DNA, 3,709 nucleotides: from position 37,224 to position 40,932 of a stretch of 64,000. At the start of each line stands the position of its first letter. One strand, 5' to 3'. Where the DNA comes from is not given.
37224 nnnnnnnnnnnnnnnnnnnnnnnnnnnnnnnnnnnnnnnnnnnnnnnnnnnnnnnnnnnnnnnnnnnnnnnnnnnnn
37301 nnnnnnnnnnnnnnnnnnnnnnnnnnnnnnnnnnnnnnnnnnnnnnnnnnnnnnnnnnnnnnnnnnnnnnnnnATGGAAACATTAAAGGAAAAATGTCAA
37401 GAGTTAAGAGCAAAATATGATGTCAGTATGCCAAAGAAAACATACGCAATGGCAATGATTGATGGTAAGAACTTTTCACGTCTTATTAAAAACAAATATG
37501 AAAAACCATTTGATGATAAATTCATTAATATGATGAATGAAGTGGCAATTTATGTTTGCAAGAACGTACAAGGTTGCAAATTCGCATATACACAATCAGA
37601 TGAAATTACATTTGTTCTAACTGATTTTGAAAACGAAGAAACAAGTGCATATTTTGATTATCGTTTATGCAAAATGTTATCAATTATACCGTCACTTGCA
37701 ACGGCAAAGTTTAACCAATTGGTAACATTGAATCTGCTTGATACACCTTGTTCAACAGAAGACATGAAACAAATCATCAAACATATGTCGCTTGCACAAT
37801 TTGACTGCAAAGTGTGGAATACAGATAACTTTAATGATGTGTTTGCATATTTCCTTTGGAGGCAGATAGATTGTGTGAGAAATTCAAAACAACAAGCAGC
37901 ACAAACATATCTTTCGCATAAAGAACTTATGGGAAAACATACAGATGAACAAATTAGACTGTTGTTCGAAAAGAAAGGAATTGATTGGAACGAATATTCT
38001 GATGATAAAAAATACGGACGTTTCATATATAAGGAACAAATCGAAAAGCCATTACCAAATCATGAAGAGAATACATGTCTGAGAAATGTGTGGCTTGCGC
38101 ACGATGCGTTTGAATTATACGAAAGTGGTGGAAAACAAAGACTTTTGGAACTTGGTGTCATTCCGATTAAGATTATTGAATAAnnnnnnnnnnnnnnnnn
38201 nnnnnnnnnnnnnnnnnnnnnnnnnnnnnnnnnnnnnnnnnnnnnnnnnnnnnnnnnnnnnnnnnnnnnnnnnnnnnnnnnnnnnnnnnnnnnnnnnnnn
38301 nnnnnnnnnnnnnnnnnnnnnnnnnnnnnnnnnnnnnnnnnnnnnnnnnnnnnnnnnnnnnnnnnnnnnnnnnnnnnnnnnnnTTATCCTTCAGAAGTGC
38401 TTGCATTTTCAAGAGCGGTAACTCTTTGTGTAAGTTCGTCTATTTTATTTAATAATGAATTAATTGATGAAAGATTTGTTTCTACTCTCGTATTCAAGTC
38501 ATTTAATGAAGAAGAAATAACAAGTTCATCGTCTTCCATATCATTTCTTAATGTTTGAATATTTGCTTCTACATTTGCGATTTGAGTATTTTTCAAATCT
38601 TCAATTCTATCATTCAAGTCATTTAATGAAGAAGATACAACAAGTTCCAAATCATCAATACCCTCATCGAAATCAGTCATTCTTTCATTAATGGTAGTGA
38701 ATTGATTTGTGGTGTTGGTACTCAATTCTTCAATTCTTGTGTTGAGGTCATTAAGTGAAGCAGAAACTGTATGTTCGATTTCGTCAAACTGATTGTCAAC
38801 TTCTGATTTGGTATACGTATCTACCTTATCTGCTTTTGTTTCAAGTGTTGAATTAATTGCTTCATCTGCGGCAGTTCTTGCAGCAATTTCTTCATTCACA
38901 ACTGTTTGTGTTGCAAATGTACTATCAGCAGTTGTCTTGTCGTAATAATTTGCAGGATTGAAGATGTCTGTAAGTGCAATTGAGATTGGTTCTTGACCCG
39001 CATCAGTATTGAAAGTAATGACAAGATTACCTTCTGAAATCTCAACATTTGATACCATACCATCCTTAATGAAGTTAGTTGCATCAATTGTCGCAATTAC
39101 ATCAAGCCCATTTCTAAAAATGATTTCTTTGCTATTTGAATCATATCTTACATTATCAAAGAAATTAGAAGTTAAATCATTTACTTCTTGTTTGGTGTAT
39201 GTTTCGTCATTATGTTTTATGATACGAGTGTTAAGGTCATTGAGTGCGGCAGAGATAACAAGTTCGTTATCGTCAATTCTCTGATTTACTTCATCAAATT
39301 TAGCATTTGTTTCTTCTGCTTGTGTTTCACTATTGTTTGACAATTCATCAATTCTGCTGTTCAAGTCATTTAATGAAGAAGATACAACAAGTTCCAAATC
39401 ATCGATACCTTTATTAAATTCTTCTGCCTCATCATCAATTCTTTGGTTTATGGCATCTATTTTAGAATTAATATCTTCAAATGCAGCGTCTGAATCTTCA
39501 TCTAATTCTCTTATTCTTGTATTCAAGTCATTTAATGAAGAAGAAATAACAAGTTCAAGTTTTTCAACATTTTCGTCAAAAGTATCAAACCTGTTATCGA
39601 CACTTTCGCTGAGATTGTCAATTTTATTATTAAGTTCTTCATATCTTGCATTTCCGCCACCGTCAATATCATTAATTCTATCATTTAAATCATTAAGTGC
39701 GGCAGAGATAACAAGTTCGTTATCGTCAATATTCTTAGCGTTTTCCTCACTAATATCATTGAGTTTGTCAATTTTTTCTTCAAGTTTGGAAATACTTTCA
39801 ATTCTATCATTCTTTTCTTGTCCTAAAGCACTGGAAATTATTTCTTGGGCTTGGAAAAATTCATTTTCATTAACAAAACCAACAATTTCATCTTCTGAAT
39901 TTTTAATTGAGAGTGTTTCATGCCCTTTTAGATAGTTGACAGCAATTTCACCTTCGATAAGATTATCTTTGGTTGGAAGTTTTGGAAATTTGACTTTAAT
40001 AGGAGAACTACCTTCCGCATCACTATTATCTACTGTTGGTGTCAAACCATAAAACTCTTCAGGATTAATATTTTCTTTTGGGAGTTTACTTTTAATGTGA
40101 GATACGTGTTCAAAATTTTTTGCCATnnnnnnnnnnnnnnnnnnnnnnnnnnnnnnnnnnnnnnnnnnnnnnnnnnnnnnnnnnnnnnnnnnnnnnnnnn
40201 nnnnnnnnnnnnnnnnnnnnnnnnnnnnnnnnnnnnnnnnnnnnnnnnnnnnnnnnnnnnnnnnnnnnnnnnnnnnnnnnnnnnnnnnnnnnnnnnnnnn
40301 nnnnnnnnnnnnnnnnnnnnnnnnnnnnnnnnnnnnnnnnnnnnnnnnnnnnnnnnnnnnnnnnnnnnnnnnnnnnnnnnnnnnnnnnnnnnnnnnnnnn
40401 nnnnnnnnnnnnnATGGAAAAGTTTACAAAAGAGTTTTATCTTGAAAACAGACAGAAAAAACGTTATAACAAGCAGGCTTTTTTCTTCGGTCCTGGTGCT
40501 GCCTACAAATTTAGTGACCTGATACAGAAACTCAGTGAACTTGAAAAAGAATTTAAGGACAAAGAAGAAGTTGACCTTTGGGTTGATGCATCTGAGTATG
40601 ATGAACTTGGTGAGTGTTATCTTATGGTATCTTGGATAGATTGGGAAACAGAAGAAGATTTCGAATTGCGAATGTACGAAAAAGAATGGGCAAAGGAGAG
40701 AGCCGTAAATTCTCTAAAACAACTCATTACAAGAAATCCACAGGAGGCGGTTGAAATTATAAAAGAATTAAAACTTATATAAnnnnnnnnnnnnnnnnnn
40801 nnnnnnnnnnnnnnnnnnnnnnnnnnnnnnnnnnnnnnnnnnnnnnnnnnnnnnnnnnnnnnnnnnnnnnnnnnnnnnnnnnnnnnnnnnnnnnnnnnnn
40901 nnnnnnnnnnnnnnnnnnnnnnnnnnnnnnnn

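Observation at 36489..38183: Thg1-like 3'-5' nucleotidyltransferase next to a RecB/Cas4-type nuclease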

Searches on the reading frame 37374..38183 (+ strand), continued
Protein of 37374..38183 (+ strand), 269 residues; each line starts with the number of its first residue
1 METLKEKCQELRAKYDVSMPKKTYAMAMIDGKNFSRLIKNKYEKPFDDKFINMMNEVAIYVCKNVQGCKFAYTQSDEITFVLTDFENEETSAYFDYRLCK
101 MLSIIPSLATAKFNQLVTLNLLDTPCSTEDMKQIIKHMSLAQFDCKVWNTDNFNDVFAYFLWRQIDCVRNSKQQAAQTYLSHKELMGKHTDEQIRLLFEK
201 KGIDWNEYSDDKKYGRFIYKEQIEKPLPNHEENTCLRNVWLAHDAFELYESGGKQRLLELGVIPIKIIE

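Call 62: search_solved_structures(query=A2, max_evalue=0.001, show_alignments=5)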
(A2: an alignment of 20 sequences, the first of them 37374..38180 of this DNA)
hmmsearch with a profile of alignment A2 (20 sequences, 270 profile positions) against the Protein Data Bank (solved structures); distinct sequences matched with E-value up to 0.001: 6.
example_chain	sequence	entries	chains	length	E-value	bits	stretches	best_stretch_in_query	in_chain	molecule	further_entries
4kgk_A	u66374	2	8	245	1.2e-44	155.6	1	3-249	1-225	Thg1-like uncharacterized protein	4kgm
3wbz_A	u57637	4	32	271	1.7e-15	60.1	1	18-240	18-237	Likely histidyl tRNA-specific guanylyltransferase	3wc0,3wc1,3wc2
7cv1_A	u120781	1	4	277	3.5e-13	52.5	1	7-173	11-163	Probable tRNA(His) guanylyltransferase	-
3otb_A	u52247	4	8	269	3.6e-13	52.4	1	7-173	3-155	tRNA(His) guanylyltransferase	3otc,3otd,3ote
5xox_A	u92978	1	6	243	2.2e-11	46.5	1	12-224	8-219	tRNA(His) guanylyltransferase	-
5axk_A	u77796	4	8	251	2.5e-10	43.1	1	27-113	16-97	tRNA(His)-5'-guanylyltransferase (Thg1) like protein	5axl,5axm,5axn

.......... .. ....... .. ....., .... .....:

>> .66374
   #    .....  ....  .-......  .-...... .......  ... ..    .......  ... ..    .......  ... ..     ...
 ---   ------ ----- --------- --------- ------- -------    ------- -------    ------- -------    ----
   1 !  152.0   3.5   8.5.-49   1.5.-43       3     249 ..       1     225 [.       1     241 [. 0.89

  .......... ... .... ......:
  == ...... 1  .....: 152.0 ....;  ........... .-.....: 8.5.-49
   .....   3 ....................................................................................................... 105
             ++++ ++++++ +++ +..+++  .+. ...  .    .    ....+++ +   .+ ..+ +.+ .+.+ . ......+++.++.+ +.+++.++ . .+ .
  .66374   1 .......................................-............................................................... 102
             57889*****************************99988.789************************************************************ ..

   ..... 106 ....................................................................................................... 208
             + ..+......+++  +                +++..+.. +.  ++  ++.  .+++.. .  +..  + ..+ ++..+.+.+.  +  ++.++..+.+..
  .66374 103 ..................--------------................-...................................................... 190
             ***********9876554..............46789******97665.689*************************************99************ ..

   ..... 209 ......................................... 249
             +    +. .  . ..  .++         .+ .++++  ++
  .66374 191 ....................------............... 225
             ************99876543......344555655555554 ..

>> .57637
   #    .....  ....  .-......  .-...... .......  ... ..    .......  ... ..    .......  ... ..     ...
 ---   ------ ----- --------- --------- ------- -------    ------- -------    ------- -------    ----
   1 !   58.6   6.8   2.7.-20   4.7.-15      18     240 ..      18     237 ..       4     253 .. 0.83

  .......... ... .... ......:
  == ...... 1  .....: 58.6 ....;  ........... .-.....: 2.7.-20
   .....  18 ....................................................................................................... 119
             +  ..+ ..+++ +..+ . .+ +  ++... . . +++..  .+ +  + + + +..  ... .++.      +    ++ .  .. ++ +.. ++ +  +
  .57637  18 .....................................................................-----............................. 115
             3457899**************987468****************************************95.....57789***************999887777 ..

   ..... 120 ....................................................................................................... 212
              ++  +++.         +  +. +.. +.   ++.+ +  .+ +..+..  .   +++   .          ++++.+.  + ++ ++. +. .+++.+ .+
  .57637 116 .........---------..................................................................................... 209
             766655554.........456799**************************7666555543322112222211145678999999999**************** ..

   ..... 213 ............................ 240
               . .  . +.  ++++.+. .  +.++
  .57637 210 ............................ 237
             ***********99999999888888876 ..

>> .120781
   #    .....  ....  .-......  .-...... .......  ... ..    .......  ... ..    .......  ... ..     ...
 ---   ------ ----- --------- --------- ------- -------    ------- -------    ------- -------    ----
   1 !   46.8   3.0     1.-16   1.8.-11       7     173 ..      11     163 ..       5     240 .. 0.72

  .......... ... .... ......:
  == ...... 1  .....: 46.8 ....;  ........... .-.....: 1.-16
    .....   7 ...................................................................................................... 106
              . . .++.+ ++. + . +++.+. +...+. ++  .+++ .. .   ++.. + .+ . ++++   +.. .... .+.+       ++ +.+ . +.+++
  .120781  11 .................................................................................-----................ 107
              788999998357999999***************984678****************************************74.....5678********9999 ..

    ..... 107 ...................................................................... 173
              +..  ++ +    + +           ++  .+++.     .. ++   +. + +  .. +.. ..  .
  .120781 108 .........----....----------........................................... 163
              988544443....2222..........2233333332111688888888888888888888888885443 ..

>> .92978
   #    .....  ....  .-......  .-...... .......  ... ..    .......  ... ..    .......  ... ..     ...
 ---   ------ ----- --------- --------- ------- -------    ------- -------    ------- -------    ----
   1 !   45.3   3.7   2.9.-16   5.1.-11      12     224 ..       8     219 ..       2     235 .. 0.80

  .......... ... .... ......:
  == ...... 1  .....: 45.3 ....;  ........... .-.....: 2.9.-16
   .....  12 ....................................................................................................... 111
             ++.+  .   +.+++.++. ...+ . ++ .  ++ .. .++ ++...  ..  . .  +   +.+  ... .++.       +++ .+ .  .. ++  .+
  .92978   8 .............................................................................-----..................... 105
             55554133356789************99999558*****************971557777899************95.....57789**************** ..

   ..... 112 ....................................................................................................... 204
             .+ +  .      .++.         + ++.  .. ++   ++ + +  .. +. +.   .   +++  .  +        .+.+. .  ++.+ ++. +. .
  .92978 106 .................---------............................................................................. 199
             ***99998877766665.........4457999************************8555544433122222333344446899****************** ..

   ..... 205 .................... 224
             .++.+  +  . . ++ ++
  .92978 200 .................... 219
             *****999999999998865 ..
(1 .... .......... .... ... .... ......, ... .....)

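Call 64: find_related_loci(query=A2, collection=genome_contigs, flank=6000)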
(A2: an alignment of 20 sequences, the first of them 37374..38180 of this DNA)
Query A2 (269 aa) in genome_contigs; peptide patterns used: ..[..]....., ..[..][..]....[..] (x = any residue, [..] = any of these).
593 stretches matched a pattern; 230 encode a relative of the query (tblastn E <= 1e-3); the best 80 are kept; 80 distinct loci.
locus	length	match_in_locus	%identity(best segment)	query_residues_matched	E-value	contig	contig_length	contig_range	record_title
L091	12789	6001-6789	52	1-265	4e-92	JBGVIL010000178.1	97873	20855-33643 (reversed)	MAG: Bacilli bacterium isolate fecal_MAG_320 fecal_MAG_320_contig_0179, whole genome shotgun sequence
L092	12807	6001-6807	51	1-264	4e-84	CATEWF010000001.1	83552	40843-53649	MAG: uncultured Mycoplasmatota bacterium isolate extra-SRR4116657.37_1677796037 genome assembly, contig: NODE_109_length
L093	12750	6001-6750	50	2-252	8e-80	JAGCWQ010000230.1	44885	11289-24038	MAG: Paludibacteraceae bacterium isolate RGIG10190 Yak_Rumen-5__c2216307, whole genome shotgun sequence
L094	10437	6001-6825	49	3-263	2e-76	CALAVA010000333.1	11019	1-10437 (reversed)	MAG TPA_asm: uncultured Bacteroidales bacterium isolate ERR1278072_bin.9_CONCOCT_v1.1_MAG genome assembly, contig: ERZ84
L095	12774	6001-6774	46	4-259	1e-74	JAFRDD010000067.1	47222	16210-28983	MAG: Clostridia bacterium isolate RGIG2387 Goat_Ileum-4__c88029, whole genome shotgun sequence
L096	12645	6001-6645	48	2-222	7e-62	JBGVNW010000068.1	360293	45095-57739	MAG: Bacilli bacterium isolate fecal_MAG_225 fecal_MAG_225_contig_0068, whole genome shotgun sequence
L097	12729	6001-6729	39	2-242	5e-50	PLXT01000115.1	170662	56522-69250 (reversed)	MAG: Methanobacterium sp. isolate palsa_68 73.20120700_P3D.344_contig_47847, whole genome shotgun sequence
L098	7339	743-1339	40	18-244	5e-47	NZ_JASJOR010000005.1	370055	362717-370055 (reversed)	Xanthocytophaga flavus strain NT2B1 NODE_5_length_370055_cov_27.095927, whole genome shotgun sequence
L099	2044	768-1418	41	1-220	2e-46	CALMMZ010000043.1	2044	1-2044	MAG TPA_asm: uncultured bacterium isolate SRR5676435_bin.113_CONCOCT_v1.1_MAG genome assembly, contig: ERZ724544.31653,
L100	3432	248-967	37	2-242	1e-44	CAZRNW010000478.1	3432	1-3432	MAG TPA_asm: uncultured Flavobacteriaceae bacterium isolate SRP237561_co1_235 genome assembly, contig: NODE_65248_length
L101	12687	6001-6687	39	1-240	4e-44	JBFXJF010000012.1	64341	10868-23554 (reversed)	MAG: Vulcanibacillus sp. isolate CA_2019_TPIn_45 NODE_1519_length_64341_cov_7.122092_TPIn, whole genome shotgun sequence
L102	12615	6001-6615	35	3-227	4e-44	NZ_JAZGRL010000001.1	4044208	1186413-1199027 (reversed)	Streptomyces sp. E11-3 scaffold1, whole genome shotgun sequence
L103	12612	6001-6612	36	4-227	4e-43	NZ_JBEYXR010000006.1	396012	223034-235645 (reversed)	Streptomyces sp. NPDC046859 NPDC046859_51_D8.ctg-0006, whole genome shotgun sequence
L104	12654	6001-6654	38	17-242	5e-43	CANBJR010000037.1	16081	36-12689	MAG TPA_asm: uncultured Clostridia bacterium isolate SRR16632754_bin.1_metawrap_v1.3_MAG genome assembly, contig: NODE.7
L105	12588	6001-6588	36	14-225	9e-43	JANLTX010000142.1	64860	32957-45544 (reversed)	MAG: Armatimonadota bacterium isolate OTE_25_metabat_120 OTE_25_k141_4413386, whole genome shotgun sequence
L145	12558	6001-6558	34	19-225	4e-36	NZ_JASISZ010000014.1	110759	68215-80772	Streptomyces sp. PH10-H1 NODE_14_length_110759_cov_15.884762, whole genome shotgun sequence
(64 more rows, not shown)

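Call 66: search_protein_families(library=ncbifam, proteins=[window:37374-38183:+], max_evalue=0.01)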
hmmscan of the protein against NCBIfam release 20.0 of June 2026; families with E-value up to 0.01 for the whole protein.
window:37374-38183:+ (269 aa): 2 families
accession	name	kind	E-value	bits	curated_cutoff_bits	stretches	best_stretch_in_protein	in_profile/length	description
NF049913.1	FTN_0290_fam_lipo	equivalog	0.00036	20.8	170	0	56-77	76-96/154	FTL_1709 family lipoprotein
TIGR01049.1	rpsJ_bact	equivalog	0.0085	16.3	72.75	0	41-121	9-89/99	30S ribosomal protein S10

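Call 72: find_encoding_contigs(protein=window:37374-38183:+, flank=3000, max_places=3)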
Protein window:37374-38183:+ (269 aa): 4 contigs read that carry it; 2 places shown.
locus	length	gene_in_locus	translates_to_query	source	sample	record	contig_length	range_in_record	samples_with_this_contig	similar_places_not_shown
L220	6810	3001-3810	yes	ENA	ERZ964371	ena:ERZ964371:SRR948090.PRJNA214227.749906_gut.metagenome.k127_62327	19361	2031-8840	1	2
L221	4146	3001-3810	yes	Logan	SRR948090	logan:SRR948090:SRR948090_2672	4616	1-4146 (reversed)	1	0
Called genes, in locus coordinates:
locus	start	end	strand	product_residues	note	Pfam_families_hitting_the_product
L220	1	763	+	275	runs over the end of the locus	-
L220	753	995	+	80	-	PF20600:ExoX-like_C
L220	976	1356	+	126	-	-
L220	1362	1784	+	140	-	-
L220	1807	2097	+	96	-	-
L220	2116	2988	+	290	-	-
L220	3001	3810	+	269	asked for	PF04446:Thg1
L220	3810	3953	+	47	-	-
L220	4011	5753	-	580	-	PF28217:FAM81B (faint), PF06705:SF-assemblin (faint), PF01442:Apolipoprotein (faint)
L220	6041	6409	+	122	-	-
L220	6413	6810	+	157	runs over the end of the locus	-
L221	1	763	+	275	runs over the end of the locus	-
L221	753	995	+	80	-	PF20600:ExoX-like_C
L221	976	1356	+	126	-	-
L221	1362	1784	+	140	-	-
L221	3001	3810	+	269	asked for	PF04446:Thg1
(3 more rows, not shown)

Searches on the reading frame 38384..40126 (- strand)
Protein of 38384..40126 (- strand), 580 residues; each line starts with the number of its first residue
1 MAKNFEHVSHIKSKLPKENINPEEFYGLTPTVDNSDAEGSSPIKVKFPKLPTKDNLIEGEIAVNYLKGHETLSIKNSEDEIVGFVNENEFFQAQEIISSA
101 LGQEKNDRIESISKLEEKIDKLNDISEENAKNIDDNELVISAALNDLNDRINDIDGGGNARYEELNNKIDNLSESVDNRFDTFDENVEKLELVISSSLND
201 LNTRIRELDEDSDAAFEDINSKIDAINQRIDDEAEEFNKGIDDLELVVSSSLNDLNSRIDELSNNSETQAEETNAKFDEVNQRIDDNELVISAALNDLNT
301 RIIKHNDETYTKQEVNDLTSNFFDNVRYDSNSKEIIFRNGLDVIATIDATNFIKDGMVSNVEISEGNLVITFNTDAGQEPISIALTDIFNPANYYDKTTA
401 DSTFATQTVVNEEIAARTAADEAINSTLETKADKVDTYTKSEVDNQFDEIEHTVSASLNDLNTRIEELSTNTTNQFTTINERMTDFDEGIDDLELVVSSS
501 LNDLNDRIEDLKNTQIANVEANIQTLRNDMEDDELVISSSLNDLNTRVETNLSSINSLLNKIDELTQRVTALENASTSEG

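Call 3: search_protein_families(library=pfam, proteins=[window:38384-40126:-], max_evalue=0.1)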
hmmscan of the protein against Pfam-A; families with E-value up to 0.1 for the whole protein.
window:38384-40126:- (580 aa): 18 families
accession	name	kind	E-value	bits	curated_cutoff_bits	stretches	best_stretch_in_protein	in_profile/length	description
PF06705.16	SF-assemblin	-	1.2e-09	38.4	30.6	1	409-481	49-117/247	SF-assemblin/beta giardin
PF01442.23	Apolipoprotein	-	2.1e-07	31.2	90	1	162-284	57-181/190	Apolipoprotein A1/A4/E domain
PF04513.17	Baculo_PEP_C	-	7.8e-05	23.2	38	0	113-182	37-107/140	Baculovirus polyhedron envelope protein, PEP, C terminus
PF06825.17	HSBP1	-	0.00027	21.1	28.6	0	450-500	3-46/51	Heat shock factor binding protein 1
PF12086.13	DUF3563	-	0.0003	21.1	26.9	0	112-158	4-50/61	Protein of unknown function (DUF3563)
PF06103.16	DUF948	-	0.00036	21.1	37.2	0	453-511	30-87/89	Bacterial protein of unknown function (DUF948)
PF01519.22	DUF16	-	0.00047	21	40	0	86-156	32-104/104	Protein of unknown function DUF16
PF02601.20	Exonuc_VII_L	-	0.00099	19.1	35.9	0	431-563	145-270/315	Exonuclease VII, large subunit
PF04108.17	ATG17_like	-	0.0019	18.2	43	0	103-285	17-190/355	Autophagy protein ATG17-like domain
PF08702.15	Fib_alpha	-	0.0065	17.1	29.9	1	443-534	22-115/143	Fibrinogen alpha/beta chain family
PF07730.19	HisKA_3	-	0.0098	16.9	24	0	438-469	34-64/68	Histidine kinase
PF10157.14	BORCS6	-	0.015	15.9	35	0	142-231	7-98/101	BLOC-1-related complex sub-unit 6 C-terminal helix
PF25764.1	KIF21A_4th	-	0.019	15.1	33.1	1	423-521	32-126/183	KIF21A-like domain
PF05597.16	Phasin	-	0.031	14.8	28.8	0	197-268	51-123/126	Poly(hydroxyalcanoate) granule associated protein (phasin)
PF10824.14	T7SS_ESX_EspC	-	0.052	14.4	23.5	0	419-471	25-79/100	Excreted virulence factor EspC, type VII ESX diderm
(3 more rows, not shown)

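Call 4: search_protein_families(library=phrogs, proteins=[window:38384-40126:-], max_evalue=0.01)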
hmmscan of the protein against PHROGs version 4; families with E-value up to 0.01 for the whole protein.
window:38384-40126:- (580 aa): 9 families
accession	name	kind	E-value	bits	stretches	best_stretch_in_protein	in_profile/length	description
phrog_18362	-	unknown function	1.6e-06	29.4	1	191-267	7-87/119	-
phrog_6701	-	unknown function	5.2e-05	24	1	435-516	61-133/169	-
phrog_3017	-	head and packaging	6.2e-05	23.4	0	407-525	271-385/402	head maturation protease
phrog_5004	-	unknown function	0.00064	20.5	1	390-509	85-203/213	-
phrog_3590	-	unknown function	0.0012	19.4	0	387-579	168-367/481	-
phrog_2990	-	unknown function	0.0025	19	1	145-234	18-102/133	-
phrog_5915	-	unknown function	0.003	18.1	0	193-211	4-22/53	-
phrog_15612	-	unknown function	0.0034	17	0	178-306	84-217/639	-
phrog_20262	-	unknown function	0.008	17.3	1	161-235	44-118/146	-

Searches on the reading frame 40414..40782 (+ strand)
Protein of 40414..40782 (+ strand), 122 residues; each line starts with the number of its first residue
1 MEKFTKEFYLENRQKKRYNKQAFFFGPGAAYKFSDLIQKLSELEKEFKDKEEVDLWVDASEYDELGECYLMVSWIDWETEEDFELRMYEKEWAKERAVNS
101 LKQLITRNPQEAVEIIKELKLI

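Call 3: search_protein_families(library=pfam, proteins=[window:40414-40782:+], max_evalue=0.1)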
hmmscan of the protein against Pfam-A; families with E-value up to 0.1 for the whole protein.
window:40414-40782:+ (122 aa): 1 family
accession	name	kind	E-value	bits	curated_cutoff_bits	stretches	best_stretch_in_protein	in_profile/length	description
PF08472.16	S6PP_C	-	0.00075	19.8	34.4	1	9-82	47-119/133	Sucrose-6-phosphate phosphohydrolase C-terminal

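Call 4: search_protein_families(library=phrogs, proteins=[window:40414-40782:+], max_evalue=0.01)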
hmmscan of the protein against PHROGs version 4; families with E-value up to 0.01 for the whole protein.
window:40414-40782:+ (122 aa): 0 families
